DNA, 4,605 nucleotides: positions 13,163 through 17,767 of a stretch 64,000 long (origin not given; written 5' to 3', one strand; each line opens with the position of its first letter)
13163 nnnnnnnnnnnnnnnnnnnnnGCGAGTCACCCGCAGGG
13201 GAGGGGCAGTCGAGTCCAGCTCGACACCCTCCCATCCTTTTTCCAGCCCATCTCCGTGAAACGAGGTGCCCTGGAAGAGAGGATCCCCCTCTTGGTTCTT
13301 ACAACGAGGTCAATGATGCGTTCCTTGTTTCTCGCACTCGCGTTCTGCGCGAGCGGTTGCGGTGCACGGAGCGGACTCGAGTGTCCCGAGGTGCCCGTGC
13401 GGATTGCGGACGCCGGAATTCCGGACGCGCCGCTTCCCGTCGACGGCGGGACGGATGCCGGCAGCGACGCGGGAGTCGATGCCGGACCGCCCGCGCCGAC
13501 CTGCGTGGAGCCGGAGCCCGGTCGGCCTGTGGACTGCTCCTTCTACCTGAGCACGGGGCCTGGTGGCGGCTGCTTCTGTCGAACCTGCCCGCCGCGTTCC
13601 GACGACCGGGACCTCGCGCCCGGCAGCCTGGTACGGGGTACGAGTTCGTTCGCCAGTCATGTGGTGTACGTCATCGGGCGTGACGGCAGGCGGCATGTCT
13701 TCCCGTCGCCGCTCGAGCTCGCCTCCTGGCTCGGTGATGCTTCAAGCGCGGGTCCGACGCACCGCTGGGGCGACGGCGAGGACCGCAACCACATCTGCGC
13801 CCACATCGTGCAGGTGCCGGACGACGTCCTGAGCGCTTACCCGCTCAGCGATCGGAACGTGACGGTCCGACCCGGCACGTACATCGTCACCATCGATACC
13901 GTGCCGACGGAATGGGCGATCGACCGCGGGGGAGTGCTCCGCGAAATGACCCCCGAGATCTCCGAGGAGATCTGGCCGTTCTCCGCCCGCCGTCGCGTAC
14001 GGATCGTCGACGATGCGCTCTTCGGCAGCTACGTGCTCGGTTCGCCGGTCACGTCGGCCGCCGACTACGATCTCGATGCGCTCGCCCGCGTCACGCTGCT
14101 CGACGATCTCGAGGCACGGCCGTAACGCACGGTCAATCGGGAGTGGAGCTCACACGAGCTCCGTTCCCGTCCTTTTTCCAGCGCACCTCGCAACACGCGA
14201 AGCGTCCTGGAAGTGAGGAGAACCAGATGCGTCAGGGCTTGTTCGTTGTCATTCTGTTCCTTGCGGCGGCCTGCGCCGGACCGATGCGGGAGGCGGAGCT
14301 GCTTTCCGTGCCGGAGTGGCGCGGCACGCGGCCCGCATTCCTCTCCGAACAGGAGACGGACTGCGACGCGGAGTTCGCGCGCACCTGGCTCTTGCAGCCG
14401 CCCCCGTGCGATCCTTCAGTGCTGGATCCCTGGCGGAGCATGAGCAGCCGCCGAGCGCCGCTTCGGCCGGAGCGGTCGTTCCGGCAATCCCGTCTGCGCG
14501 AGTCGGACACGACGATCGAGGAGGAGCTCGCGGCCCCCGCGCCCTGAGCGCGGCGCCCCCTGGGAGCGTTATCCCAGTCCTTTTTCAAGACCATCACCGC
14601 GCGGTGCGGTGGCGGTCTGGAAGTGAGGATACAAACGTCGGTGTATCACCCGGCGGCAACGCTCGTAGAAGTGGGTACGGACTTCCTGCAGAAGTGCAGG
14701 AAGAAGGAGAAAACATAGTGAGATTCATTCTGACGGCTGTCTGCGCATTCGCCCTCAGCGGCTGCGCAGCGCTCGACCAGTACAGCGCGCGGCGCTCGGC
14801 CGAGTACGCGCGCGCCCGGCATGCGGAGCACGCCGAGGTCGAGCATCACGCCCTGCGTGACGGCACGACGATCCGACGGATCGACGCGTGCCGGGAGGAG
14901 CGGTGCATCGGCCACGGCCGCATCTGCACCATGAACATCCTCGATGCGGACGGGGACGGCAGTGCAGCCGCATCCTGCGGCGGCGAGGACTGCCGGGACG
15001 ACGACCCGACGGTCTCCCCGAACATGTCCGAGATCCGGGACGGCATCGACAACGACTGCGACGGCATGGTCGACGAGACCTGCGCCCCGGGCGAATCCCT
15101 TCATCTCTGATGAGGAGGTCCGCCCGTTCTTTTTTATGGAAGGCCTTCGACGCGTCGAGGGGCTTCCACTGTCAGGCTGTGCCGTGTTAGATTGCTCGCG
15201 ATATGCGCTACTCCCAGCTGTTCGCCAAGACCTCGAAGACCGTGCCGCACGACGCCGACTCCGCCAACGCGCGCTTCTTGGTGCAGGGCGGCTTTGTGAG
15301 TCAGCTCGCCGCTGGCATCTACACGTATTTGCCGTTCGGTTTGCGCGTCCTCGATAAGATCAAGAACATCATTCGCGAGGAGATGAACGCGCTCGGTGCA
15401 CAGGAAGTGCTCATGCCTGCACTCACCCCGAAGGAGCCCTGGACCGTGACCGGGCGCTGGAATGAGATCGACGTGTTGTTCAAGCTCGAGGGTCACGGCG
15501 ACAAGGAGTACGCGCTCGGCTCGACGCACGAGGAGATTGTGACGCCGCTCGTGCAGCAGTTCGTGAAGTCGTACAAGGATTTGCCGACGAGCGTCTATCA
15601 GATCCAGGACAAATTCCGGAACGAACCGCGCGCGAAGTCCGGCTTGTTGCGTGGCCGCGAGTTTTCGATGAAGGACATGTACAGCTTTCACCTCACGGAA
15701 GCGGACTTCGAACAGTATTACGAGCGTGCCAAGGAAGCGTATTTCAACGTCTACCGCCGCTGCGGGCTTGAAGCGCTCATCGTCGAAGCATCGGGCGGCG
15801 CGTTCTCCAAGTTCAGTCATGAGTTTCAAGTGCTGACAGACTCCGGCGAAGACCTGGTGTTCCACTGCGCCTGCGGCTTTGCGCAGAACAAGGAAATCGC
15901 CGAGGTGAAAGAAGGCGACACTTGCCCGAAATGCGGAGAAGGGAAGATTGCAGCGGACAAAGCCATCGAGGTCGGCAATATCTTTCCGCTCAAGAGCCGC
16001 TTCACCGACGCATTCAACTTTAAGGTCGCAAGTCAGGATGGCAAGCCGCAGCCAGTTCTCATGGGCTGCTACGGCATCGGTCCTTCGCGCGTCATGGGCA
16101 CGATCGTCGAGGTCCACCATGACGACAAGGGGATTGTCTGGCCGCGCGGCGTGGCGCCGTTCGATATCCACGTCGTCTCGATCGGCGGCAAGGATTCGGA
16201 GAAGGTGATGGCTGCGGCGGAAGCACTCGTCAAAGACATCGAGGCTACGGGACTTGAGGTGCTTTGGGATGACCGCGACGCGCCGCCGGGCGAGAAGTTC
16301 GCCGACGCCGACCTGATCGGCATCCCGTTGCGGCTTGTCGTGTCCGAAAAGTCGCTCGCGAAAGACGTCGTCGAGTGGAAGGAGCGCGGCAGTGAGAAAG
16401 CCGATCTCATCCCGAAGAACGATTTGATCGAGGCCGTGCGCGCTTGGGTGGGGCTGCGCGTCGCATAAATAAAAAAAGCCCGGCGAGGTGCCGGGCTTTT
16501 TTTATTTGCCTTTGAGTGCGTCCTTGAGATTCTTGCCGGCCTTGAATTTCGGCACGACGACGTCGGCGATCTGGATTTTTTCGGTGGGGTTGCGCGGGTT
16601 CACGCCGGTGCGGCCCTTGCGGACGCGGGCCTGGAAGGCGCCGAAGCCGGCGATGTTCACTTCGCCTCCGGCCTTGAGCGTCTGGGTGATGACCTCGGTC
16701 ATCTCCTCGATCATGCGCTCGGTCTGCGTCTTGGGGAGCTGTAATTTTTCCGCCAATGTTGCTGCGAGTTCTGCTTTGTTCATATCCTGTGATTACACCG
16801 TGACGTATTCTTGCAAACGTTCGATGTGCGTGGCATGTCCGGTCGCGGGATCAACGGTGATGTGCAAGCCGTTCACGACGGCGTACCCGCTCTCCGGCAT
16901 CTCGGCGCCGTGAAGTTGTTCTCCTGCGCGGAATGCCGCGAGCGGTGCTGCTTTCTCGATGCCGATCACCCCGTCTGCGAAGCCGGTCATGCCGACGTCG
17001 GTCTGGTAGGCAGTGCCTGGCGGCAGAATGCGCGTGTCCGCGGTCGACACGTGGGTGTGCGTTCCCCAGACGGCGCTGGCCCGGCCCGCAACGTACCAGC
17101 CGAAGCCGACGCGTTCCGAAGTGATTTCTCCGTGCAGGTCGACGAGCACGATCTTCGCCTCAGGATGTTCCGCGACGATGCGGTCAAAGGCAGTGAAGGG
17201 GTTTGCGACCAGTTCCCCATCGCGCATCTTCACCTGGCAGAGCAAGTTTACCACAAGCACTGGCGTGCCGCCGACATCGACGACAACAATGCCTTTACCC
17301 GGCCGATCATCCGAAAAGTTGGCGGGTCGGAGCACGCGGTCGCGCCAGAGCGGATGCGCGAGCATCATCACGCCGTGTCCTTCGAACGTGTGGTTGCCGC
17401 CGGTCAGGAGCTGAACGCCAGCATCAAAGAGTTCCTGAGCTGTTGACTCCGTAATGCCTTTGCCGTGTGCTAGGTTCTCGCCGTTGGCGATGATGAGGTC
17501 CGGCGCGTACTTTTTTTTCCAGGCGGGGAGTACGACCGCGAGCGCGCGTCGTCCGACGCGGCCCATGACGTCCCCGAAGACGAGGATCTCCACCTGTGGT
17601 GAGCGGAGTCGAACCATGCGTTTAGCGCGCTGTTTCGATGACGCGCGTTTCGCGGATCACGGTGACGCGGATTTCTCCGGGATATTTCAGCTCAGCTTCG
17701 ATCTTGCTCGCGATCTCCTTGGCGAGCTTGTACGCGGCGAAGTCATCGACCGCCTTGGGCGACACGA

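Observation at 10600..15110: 70%-GC island of five tandem lipoprotein genes with conserved inter-genic terminator/leader modules and MopE-like Cys/Asp motifs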

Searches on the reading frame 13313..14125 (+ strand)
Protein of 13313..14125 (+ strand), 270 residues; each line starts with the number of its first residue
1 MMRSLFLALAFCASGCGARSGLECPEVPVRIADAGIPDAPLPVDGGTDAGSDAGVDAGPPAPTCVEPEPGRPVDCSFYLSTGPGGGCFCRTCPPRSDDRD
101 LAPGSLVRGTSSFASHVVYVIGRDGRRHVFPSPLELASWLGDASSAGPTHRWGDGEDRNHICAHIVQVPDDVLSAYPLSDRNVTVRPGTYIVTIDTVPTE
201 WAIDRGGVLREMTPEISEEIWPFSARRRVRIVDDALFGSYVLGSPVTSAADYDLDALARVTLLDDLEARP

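Call 7: search_protein_families(library=pfam, proteins=[window:13313-14125:+], max_evalue=1)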
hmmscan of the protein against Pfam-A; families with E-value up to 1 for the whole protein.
window:13313-14125:+ (270 aa): 0 families

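Call 56: find_homologous_proteins(query=window:13313-14125:+, max_evalue=0.001)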
Query window:13313-14125:+ (270 aa): 10 proteins with E <= 0.001 among 3823 candidates.
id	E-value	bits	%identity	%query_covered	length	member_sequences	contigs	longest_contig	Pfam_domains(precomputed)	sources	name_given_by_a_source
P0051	1.6e-179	613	100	100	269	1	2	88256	-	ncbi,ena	ncbi:MAG: hypothetical protein AAB974_02985 [Patescibacteria group bacterium]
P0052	1.7e-92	328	60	99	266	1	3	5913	-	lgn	-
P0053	1.4e-91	325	59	100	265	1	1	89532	-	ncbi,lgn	-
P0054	1.6e-11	62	33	51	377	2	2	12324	-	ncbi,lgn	-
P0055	5.9e-10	57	35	50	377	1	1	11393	-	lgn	-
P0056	6.4e-10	57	33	50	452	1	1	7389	PF24517.3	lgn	-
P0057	1.5e-8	52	34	49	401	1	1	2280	-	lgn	-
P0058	2.8e-7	48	62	24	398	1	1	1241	-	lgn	-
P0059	2.9e-7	48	33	49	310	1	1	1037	-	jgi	-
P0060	1.3e-4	39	44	34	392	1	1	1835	-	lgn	-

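Call 64: find_encoding_contigs(protein=P0052, flank=10000, max_places=3)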
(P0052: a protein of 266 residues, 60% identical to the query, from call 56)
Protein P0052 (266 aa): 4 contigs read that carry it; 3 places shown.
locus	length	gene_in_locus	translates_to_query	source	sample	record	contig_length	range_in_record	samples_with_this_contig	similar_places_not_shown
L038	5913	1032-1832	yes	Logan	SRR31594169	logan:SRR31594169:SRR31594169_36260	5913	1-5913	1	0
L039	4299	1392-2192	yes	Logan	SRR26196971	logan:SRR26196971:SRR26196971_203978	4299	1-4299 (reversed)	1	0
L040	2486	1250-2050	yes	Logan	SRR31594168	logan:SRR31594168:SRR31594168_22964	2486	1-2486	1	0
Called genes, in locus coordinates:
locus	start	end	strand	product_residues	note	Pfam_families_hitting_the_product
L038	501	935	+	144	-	-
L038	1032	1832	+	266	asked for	-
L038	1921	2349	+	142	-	PF11617:Cu-binding_MopE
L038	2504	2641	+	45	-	-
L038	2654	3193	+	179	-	-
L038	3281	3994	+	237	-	-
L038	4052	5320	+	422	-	PF00587:tRNA-synt_2b, PF03129:HGTP_anticodon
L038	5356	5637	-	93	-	PF00216:Bac_DNA_binding, PF18291:HU-HIG (weak)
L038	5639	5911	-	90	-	?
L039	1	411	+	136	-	?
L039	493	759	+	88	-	-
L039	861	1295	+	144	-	-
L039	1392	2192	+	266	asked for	-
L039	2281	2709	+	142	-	PF11617:Cu-binding_MopE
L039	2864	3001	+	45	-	-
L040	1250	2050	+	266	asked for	-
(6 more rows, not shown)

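Call 81: search_protein_families(library=ncbifam, proteins=[window:13313-14125:+], max_evalue=1)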
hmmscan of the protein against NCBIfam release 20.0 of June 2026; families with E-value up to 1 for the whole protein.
window:13313-14125:+ (270 aa): 1 family
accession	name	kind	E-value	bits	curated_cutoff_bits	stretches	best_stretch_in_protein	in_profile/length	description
NF045638.1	Mrt_dep_phytase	exception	0.86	8.2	440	0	41-91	361-407/430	myxosortase-dependent phytase-like phosphatase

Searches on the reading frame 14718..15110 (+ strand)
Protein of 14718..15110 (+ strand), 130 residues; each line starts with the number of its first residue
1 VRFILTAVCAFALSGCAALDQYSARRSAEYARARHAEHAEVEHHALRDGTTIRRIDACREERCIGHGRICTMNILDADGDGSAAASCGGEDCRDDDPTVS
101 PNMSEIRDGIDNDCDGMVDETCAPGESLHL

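Call 7: search_protein_families(library=pfam, proteins=[window:14718-15110:+], max_evalue=1)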
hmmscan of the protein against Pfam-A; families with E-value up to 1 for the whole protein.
window:14718-15110:+ (130 aa): 3 families
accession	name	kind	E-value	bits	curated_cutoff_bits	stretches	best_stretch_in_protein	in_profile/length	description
PF11617.13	Cu-binding_MopE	-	1.3e-09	38.5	27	1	91-120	1-30/30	Putative metal-binding motif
PF20101.4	DUF6491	-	0.046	14.2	27.5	1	2-42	4-46/138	Family of unknown function (DUF6491)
PF23964.1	DUF7292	-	0.075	13.6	27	1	3-55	5-59/112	Family of unknown function (DUF7292)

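Call 81: search_protein_families(library=ncbifam, proteins=[window:14718-15110:+], max_evalue=1)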
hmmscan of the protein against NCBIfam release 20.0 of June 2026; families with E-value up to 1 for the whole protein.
window:14718-15110:+ (130 aa): 2 families
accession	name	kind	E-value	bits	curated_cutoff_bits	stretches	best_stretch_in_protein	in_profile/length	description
NF033662.1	acid_disulf_rpt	repeat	0.046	13.5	41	1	108-120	9-21/32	acidic double-disulfide repeat-containing protein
NF052675.1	XAC1346_fam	equivalog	0.67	10.6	120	1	5-40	9-43/108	XAC1346 family secretion chaperone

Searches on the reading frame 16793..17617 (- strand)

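Call 26: search_protein_families(library=pfam, proteins=[window:16793-17617:-], max_evalue=0.001)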
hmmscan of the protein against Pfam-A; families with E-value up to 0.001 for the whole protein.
window:16793-17617:- (274 aa): 2 families
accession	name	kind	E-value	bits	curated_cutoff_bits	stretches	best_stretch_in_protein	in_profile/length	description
PF13277.11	YmdB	-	2e-81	273.5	27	1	12-268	1-253/253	YmdB-like protein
PF00149.33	Metallophos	-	4.1e-06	27.8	21.5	1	11-190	3-190/191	Calcineurin-like phosphoesterase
